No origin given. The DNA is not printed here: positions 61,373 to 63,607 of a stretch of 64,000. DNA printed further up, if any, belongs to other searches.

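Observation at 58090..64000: Heptose-flavoured glycan cluster with an unusual GT4-GmhA (sedoheptulose-7-P isomerase) fusion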

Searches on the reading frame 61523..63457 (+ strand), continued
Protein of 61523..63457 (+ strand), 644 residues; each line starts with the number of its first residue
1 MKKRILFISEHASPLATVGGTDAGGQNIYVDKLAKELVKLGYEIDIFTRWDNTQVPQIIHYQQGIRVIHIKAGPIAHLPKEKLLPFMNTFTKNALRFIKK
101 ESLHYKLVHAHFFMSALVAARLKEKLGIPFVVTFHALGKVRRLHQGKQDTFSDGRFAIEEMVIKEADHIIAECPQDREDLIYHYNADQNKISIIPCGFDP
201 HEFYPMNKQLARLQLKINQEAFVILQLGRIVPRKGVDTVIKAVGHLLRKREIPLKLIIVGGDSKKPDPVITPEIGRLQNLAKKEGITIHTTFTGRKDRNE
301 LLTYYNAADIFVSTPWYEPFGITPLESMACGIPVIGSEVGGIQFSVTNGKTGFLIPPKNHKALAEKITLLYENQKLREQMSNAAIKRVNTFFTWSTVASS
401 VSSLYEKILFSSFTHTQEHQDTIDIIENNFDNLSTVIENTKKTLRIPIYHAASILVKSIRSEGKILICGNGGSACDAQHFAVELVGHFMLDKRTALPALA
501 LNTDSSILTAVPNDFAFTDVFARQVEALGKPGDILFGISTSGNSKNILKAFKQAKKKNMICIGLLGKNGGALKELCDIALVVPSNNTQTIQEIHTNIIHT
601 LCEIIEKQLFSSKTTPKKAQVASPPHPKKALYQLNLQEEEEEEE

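Call 12: search_protein_families(library=ncbifam, proteins=[L001:8446-9174:+, L001:9185-9784:+, L001:9781-11298:+, L001:11342-12376:+, L001:12373-13188:+, L001:13175-13921:+], max_evalue=0.00001)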
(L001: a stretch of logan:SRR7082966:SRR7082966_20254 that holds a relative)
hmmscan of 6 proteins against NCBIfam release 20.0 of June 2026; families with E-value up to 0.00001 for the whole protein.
L001:8446-9174:+ (242 aa): 220 families (the best 25 are shown)
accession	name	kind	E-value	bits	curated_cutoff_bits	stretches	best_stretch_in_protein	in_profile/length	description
NF005594.0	PRK07326.1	equivalog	5.1e-57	193.1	271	1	2-238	2-234/237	SDR family oxidoreductase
NF009093.0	PRK12429.1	subfamily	2.1e-54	184.5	258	1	3-216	2-214/259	3-hydroxybutyrate dehydrogenase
NF004198.0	PRK05653.1-3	equivalog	3e-51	174.3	296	1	2-194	3-194/248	3-oxoacyl-ACP reductase FabG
NF009466.0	PRK12826.1-2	subfamily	4.8e-49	167.1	222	1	6-232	3-238/248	3-oxoacyl-ACP reductase FabG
NF004791.0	PRK06138.1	equivalog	3.4e-48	164.2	312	1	3-201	2-198/252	SDR family oxidoreductase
TIGR01963.1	PHB_DH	subfamily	4.7e-48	163.7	307.05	1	7-201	2-195/255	3-hydroxybutyrate dehydrogenase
NF005559.1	PRK07231.1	subfamily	1.5e-47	162.2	215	1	4-226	2-235/249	glucose 1-dehydrogenase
NF005806.0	PRK07666.1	equivalog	1.3e-46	158.8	286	1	1-217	2-218/239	3-ketoacyl-ACP reductase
TIGR01830.1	3oxo_ACP_reduc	equivalog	7.7e-45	153.5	297.75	1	9-225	1-225/239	3-oxoacyl-[acyl-carrier-protein] reductase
NF006366.0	PRK08589.1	equivalog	8.2e-45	153.2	386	1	1-194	1-192/272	SDR family oxidoreductase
NF004818.0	PRK06172.1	equivalog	1.1e-44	152.7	336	1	2-194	3-195/253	SDR family oxidoreductase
NF005878.0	PRK07825.1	subfamily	3.4e-44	151.3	287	1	2-229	5-227/278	short chain dehydrogenase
NF005672.0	PRK07454.1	equivalog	6.4e-44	149.9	234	1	5-236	5-237/241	SDR family oxidoreductase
NF004514.1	PRK05855.1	equivalog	1e-43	149.8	455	1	3-193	310-500/578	SDR family oxidoreductase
NF009931.0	PRK13394.1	subfamily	2e-43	148.7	340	1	1-201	2-202/262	3-hydroxybutyrate dehydrogenase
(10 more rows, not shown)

L001:9185-9784:+ (199 aa): 14 families
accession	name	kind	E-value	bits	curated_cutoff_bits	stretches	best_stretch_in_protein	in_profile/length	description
NF006506.0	PRK08942.1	equivalog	1.3e-42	145.3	178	1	2-160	2-155/182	D-glycero-beta-D-manno-heptose 1,7-bisphosphate 7-phosphatase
TIGR00213.1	GmhB_yaeD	subfamily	5.4e-39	133.7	149.6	1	4-151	2-148/176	D-glycero-beta-D-manno-heptose 1,7-bisphosphate 7-phosphatase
TIGR01656.1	Histidinol-ppas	subfamily_domain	5.5e-39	133.4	84.15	1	4-152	1-146/149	histidinol-phosphate phosphatase domain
TIGR01662.1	HAD-SF-IIIA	subfamily_domain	1.2e-32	112.9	44.6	1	4-154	1-140/141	HAD-IIIA family hydrolase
NF050049.1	HBPPhtaseGmhB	domain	1.7e-31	109.3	250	1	1-154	1-145/171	D-glycero-alpha-D-manno-heptose-1,7-bisphosphate 7-phosphatase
NF003937.0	PRK05446.1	equivalog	1e-24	87.2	443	1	1-161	1-156/355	bifunctional histidinol-phosphatase/imidazoleglycerol-phosphate dehydratase HisB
NF005264.0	PRK06769.1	equivalog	3.6e-23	82.3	217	1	2-157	3-141/175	HAD-IIIA family hydrolase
TIGR01261.1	hisB_Nterm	equivalog_domain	4.5e-21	75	140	1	4-154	2-148/161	histidinol-phosphatase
NF009695.0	PRK13222.1-2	equivalog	9.2e-10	38.4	225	0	107-179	148-219/226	phosphoglycolate phosphatase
NF009804.0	PRK13288.1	equivalog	6.1e-07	29.1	218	0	106-153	135-182/215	pyrophosphatase PpaX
TIGR01664.1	DNA-3'-Pase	equivalog_domain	1.1e-06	28.7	107.65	1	37-137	51-138/167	DNA 3'-phosphatase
TIGR01449.2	PGP_bact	equivalog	2.5e-06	27.2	180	0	108-156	140-188/213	phosphoglycolate phosphatase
TIGR02253.1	CTE7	subfamily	3.1e-06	27.1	169.75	0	105-162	146-204/221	TIGR02253 family HAD-type hydrolase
NF009696.0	PRK13222.1-3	equivalog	4.2e-06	26.6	359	0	106-155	140-189/223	N-acetylmuramic acid 6-phosphate phosphatase MupP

L001:9781-11298:+ (505 aa): 20 families
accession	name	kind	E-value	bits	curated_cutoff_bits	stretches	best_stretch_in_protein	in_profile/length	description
NF008454.0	PRK11316.1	equivalog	1e-117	393.7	521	1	5-483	3-473/475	bifunctional D-glycero-beta-D-manno-heptose-7-phosphate kinase/D-glycero-beta-D-manno-heptose 1-phosphate adenylyltransferase HldE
TIGR02198.1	rfaE_dom_I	equivalog_domain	8.4e-78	261.7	345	1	7-322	2-311/315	D-glycero-beta-D-manno-heptose-7-phosphate kinase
TIGR02199.1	rfaE_dom_II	equivalog_domain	8.1e-62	207.3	181.5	1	341-482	2-143/144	D-glycero-beta-D-manno-heptose 1-phosphate adenylyltransferase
TIGR03168.1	1-PFK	subfamily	9.4e-24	83.9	216.4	1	45-324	27-298/305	hexose kinase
TIGR03828.1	pfkB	equivalog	1.9e-22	79.7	292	1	45-324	27-298/305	1-phosphofructokinase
TIGR02152.1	D_ribokin_bact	equivalog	6.1e-21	75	299.65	1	15-319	1-292/298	ribokinase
TIGR04382.1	myo_inos_iolC_N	equivalog_domain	9.2e-15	54.7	300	1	245-319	227-301/309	5-dehydro-2-deoxygluconokinase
TIGR00125.1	cyt_tran_rel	domain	1e-14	54.4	27.7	1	352-417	1-63/65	adenylyltransferase/cytidyltransferase family protein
NF006957.1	PRK09434.1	equivalog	8.4e-14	51.8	450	1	48-108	22-83/302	fructokinase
TIGR01518.1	g3p_cytidyltrns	equivalog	2.7e-12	46.9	165.4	1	353-445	1-92/125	glycerol-3-phosphate cytidylyltransferase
NF007321.0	PRK09813.1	equivalog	8.8e-12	45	247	0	235-312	181-259/261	fructoselysine 6-kinase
NF008353.0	PRK11142.1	equivalog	1.3e-10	41.3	341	1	44-319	30-295/307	ribokinase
NF001985.0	PRK00777.1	subfamily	4.6e-10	39.8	104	1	352-414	6-66/157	pantetheine-phosphate adenylyltransferase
NF007632.0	PRK10294.1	equivalog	2.7e-09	36.7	353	1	49-320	35-299/310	6-phosphofructokinase II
NF041134.1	R1P_kin_Thcocales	equivalog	4e-08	33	500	0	51-124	36-109/291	ADP-dependent ribose-1-phosphate kinase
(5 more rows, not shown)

L001:11342-12376:+ (344 aa): 5 families
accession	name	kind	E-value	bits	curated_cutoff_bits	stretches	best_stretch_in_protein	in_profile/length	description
TIGR02195.1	heptsyl_trn_II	equivalog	2.8e-33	115.4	134.6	1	1-332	10-337/339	lipopolysaccharide heptosyltransferase II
TIGR02201.1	heptsyl_trn_III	equivalog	3.8e-24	85.4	170.2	1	2-306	11-315/344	putative lipopolysaccharide heptosyltransferase III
NF007742.0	PRK10422.1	equivalog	3.1e-22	78.8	467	1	2-292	17-303/352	lipopolysaccharide core heptosyltransferase RfaQ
TIGR02193.1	heptsyl_trn_I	equivalog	1.7e-19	70.3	185.3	1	1-294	10-297/320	lipopolysaccharide heptosyltransferase I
NF008162.0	PRK10916.1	equivalog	9.1e-18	64.5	569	1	2-289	12-298/348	ADP-heptose--LPS heptosyltransferase RfaF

L001:12373-13188:+ (271 aa): 9 families
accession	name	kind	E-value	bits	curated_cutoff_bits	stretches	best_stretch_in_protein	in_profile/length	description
NF041875.1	EPS_EpsD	equivalog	4.1e-12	46.1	370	1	4-108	1-100/325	exopolysaccharide biosynthesis glycosyltransferase EpsD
NF038299.1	EPS_HpsN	equivalog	4.6e-12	45.6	425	1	3-133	2-128/317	hormogonium polysaccharide biosynthesis glycosyltransferase HpsN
TIGR03937.1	PgaC_IcaA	equivalog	6e-10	38.6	422.3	1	2-115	45-153/407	poly-beta-1,6-N-acetyl-D-glucosamine synthase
NF050050.1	ProtGlycPglI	equivalog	7e-10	38.8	500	1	2-120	2-116/306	GalNAc(5)-diNAcBac-PP-undecaprenol beta-1,3-glucosyltransferase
TIGR03965.1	mycofact_glyco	equivalog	3.4e-09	36.1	280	1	2-127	74-194/467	mycofactocin biosynthesis glycosyltransferase MftF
NF007482.0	PRK10073.1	equivalog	4.4e-08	32.5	423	1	3-116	7-114/334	glycosyltransferase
NF047683.1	TeichurnBiosyTuaG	equivalog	9.9e-08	31.9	400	1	3-118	7-117/252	teichuronic acid biosynthesis protein TuaG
NF038302.1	EPS_HpsE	equivalog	7.5e-07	28.4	300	1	3-126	2-126/307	hormogonium polysaccharide biosynthesis glycosyltransferase HpsE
TIGR04440.1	glyco_TIGR04440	domain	1.5e-06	28.1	70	1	4-114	2-108/215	TIGR00180 family glycosyltransferase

L001:13175-13921:+ (248 aa): 20 families
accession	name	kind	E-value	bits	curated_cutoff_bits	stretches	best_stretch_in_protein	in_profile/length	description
NF009805.0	PRK13289.1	equivalog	2e-27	96.2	432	1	2-235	152-391/399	NO-inducible flavohemoprotein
NF040810.1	BenC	equivalog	2e-21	76.5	430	1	11-226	111-320/333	benzoate 1,2-dioxygenase electron transfer component BenC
NF058606.1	GlBtMonoRdsGbcB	equivalog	2.5e-21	76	500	1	4-225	13-236/362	glycine betaine monooxygenase reductase subunit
NF045803.1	MethMoxFADbindMmoC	equivalog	5.3e-21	74.7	500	1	27-234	131-338/343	aromatic/alkene monooxygenase hydroxylase FAD-binding subunit MmoC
NF007964.0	PRK10684.1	equivalog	4.5e-19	68.6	383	1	9-237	14-238/333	NADH oxidoreductase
TIGR02160.1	PA_CoA_Oxy5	hypoth_equivalog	6e-18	64.8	420.8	1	8-237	5-242/352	1,2-phenylacetyl-CoA epoxidase subunit PaaE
NF008822.0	PRK11872.1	equivalog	1e-15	57.6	402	1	9-228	111-327/341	anthranilate 1,2-dioxygenase electron transfer component AntC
NF005963.0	PRK08051.1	equivalog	1.5e-15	57.1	230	1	18-217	15-210/233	NAD(P)H-flavin reductase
TIGR01941.1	nqrF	equivalog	3.8e-14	52.4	295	1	91-231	254-398/405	NADH:ubiquinone reductase (Na(+)-transporting) subunit F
NF006220.0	PRK08345.1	subfamily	1.5e-13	50.7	395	1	20-230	28-245/294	cytochrome-c3 hydrogenase subunit gamma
NF040830.1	sulfhyd_ShyC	equivalog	5e-12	45.6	600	1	24-217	29-226/288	NAD(P)-dependent hydrogenase/sulfhydrogenase 2 subunit gamma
NF000796.0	PRK00054.1-1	equivalog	1.1e-11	44.5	224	1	9-228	8-196/254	dihydroorotate dehydrogenase electron transfer subunit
NF000798.0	PRK00054.1-3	equivalog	4.6e-10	39.5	219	1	3-220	4-193/244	dihydroorotate dehydrogenase electron transfer subunit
NF052252.1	flav_redu_LuxG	exception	1.6e-09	37.3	340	1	15-222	9-214/232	flavin mononucleotide reductase LuxG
TIGR02911.1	sulfite_red_B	equivalog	2.4e-09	36.7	288.6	1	34-230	31-218/261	anaerobic sulfite reductase subunit AsrB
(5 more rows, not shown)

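Call 14: find_related_loci(query=A1, collection=genome_contigs, flank=10000)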
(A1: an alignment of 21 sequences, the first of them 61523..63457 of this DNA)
Query A1 (644 aa) in genome_contigs; peptide patterns used: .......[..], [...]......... (x = any residue, [..] = any of these).
600 stretches matched a pattern (row limit reached: there are more); 596 encode a relative of the query (tblastn E <= 1e-3); the best 80 are kept; 80 distinct loci.
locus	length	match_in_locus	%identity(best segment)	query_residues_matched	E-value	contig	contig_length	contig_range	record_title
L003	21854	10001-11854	51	1-620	0e+0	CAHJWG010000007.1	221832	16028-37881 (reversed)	Sphingobacteriaceae bacterium isolate Lichen_MAGs_lobaria3 genome assembly, contig: NODE_40_length_221832_cov_6.481509,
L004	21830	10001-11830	54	1-613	0e+0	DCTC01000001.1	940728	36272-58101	MAG TPA_asm: Candidatus Roizmanbacteria bacterium UBA1450 UBA1450_contig_1166, whole genome shotgun sequence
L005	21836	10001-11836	49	1-612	0e+0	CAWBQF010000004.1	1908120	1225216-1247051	MAG: uncultured Chloroflexia bacterium isolate MFD01721.bin.2.163 genome assembly, contig: contig_3544, whole genome sho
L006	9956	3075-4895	49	1-613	0e+0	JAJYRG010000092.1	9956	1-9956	MAG: Bacteroidetes bacterium isolate DX1.bin102 NODE_10297_length_9956_cov_22.478787, whole genome shotgun sequence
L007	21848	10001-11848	44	1-621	2e-180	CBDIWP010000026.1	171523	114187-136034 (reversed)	uncultured bacterium isolate sfNOB_N2 genome assembly, contig: k127_400343, whole genome shotgun sequence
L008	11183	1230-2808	55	1-409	2e-153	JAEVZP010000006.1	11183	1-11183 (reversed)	MAG: Bacteroidetes bacterium isolate OH_PBB_176 k127_507359, whole genome shotgun sequence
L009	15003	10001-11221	56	1-408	1e-151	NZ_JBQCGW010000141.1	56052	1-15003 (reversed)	MAG: Pseudobacter sp. isolate bin582 k127_3982923, whole genome shotgun sequence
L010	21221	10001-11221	56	1-409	3e-150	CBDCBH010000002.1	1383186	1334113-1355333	MAG: Ilyomonas sp. isolate 62f61fae-803a-4671-b273-f3696e9db561 genome assembly, contig: contig_2, whole genome shotgun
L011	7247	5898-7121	52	1-409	5e-150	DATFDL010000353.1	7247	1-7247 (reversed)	MAG TPA_asm: Pirellulales bacterium isolate SMAG_U8579 k141_66346, whole genome shotgun sequence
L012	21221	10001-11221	50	2-409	5e-149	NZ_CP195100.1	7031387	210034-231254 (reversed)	Tundrisphaera sp. TA3 chromosome, complete genome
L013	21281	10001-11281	53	4-434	3e-147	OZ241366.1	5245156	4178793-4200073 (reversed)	MAG: Ilyomonas sp. isolate 02d51c0f-721b-4f93-aec4-42993cf17d44 genome assembly, chromosome: 1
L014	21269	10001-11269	49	5-429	2e-143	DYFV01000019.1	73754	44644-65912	MAG TPA_asm: Azoarcus sp. isolate BE2011_69_25 Afr_mines_BE2011_143_length_73754_cov_8_541323, whole genome shotgun sequ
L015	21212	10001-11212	50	4-408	8e-143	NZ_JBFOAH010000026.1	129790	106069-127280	Paraburkholderia sp. DGU8 contig26, whole genome shotgun sequence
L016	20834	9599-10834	50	4-417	2e-141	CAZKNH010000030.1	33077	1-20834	MAG TPA_asm: uncultured Gammaproteobacteria bacterium isolate SRP268622_co1_209 genome assembly, contig: NODE_2570_lengt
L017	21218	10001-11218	48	3-408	6e-141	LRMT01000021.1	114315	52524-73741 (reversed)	Cupriavidus sp. UYMMa02A contig.117, whole genome shotgun sequence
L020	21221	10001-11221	49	3-409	5e-140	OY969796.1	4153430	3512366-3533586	MAG: uncultured Chloroflexia bacterium isolate MFD01872.bin.1.103 genome assembly, chromosome: 1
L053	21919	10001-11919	37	4-606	1e-81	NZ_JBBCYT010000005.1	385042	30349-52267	Arthrobacter sp. USHLN218 contig00005, whole genome shotgun sequence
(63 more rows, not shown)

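Call 22: search_protein_families(library=pfam, proteins=[L015:12653-15007:+, L015:15004-16083:+, L015:18202-19200:+, L015:6867-9716:-, L053:14713-16902:+, L053:19608-20792:+, L053:5298-6203:+, L053:3741-4454:+], max_evalue=0.001)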
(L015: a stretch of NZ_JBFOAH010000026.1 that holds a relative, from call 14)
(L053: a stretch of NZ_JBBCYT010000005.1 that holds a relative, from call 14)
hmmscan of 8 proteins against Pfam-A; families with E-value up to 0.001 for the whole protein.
L015:12653-15007:+ (784 aa): 3 families
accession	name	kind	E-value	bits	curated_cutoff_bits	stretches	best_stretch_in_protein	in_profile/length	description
PF16861.10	Carbam_trans_C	-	3.8e-71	238.5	27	1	611-779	1-170/170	Carbamoyltransferase C-terminus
PF02543.21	Carbam_trans_N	-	1.1e-62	213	24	1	207-556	3-346/346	Carbamoyltransferase N-terminus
PF00814.31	TsaD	-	2.2e-05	24.7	24.8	0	256-286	36-66/264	tRNA N6-adenosine threonylcarbamoyltransferase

L015:15004-16083:+ (359 aa): 4 families
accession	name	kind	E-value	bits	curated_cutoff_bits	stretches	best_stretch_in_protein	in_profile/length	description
PF00535.33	Glycos_transf_2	-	2.6e-26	93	23.3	1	40-162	1-118/168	Glycosyl transferase family 2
PF13641.12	Glyco_tranf_2_3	-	4.4e-19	69.9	27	1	39-157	3-120/230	Glycosyltransferase like family 2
PF13632.12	Glyco_trans_2_3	-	1.5e-10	41.7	27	1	130-310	5-197/198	Glycosyl transferase family group 2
PF10111.15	Glyco_tranf_2_2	-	7.1e-06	26.1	27.3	0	63-136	24-94/276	Glycosyltransferase like family 2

L015:18202-19200:+ (332 aa): 6 families
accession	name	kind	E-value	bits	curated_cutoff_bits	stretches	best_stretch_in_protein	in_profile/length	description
PF01370.27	Epimerase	-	2.1e-51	175.1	20.9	1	9-244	1-240/240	NAD dependent epimerase/dehydratase family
PF16363.11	GDP_Man_Dehyd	-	4.4e-51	174.7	27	1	10-305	1-330/332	GDP-mannose 4,6 dehydratase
PF07993.18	NAD_binding_4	-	1.2e-10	41.4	20.1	1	70-198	88-224/258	Male sterility protein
PF04321.23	RmlD_sub_bind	-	3.4e-09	36.6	27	1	8-277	2-245/287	RmlD substrate binding domain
PF01073.25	3Beta_HSD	-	4.5e-07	29.6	22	1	10-228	1-226/280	3-beta hydroxysteroid dehydrogenase/isomerase family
PF02719.21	Polysacc_synt_2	-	1.6e-05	24.7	20.2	0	9-33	1-25/293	Polysaccharide biosynthesis protein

L015:6867-9716:- (949 aa): 5 families
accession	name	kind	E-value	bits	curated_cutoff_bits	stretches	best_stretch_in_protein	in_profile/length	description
PF00005.33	ABC_tran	-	2.7e-34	119.2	25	1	423-572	1-137/137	ABC transporter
PF00664.28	ABC_membrane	-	1.9e-30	106.9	28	1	87-358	3-274/274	ABC transporter transmembrane region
PF00072.30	Response_reg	-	1.8e-18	67.2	30.2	1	814-935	1-110/111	Response regulator receiver domain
PF02463.25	SMC_N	-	1.2e-05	25.4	40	1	448-614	95-211/220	RecF/RecN/SMC N terminal domain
PF13191.12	AAA_16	-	7.2e-05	23.8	32.6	1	433-592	24-162/167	AAA ATPase domain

L053:14713-16902:+ (729 aa): 1 family
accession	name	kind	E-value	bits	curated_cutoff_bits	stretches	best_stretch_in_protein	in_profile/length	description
PF00171.27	Aldedh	-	6e-107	358.5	23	1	276-719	7-461/461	Aldehyde dehydrogenase family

L053:19608-20792:+ (394 aa): 1 family
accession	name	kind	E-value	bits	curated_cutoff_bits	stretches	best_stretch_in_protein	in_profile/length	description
PF03741.22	TerC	-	2.9e-48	164.4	27.8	1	69-271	1-177/178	Integral membrane protein TerC family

L053:5298-6203:+ (301 aa): 0 families

L053:3741-4454:+ (237 aa): 0 families

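Call 23: find_encoding_contigs(protein=P0095, flank=10000, max_places=1)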
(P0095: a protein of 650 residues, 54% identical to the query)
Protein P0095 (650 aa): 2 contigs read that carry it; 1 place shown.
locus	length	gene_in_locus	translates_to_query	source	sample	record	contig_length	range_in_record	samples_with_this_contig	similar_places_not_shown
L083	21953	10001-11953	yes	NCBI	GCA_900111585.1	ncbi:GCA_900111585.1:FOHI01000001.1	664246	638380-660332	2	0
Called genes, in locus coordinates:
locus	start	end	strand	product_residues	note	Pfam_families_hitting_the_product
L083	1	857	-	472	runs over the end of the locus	PF00270:DEAD, PF04851:ResIII (weak), PF00271:Helicase_C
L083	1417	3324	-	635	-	PF06480:FtsH_ext, PF06068:TIP49 (weak), PF00004:AAA, PF17862:AAA_lid_3, PF01434:Peptidase_M41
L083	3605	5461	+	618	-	PF07244:POTRA (faint), PF01103:Omp85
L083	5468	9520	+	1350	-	PF27051:TamB_N, PF04357:TamB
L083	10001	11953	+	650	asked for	PF20706:GT4-conflict, PF13439:Glyco_transf_4, PF13579:Glyco_trans_4_4, PF00534:Glycos_transf_1, PF13692:Glyco_trans_1_4, PF13580:SIS_2, PF01380:SIS (weak)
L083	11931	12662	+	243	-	PF00106:adh_short, PF08659:KR (weak), PF13561:adh_short_C2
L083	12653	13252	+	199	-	PF08645:PNK3P, PF00702:Hydrolase, PF13419:HAD_2 (weak), PF13242:Hydrolase_like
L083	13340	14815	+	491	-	PF00294:PfkB, PF01467:CTP_transf_like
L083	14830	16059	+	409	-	PF01075:Glyco_transf_9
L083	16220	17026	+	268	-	PF00535:Glycos_transf_2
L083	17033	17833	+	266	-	PF00459:Inositol_P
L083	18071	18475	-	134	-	-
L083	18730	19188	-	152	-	PF01161:PBP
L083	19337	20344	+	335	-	PF01075:Glyco_transf_9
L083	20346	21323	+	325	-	PF13692:Glyco_trans_1_4, PF00534:Glycos_transf_1, PF13524:Glyco_trans_1_2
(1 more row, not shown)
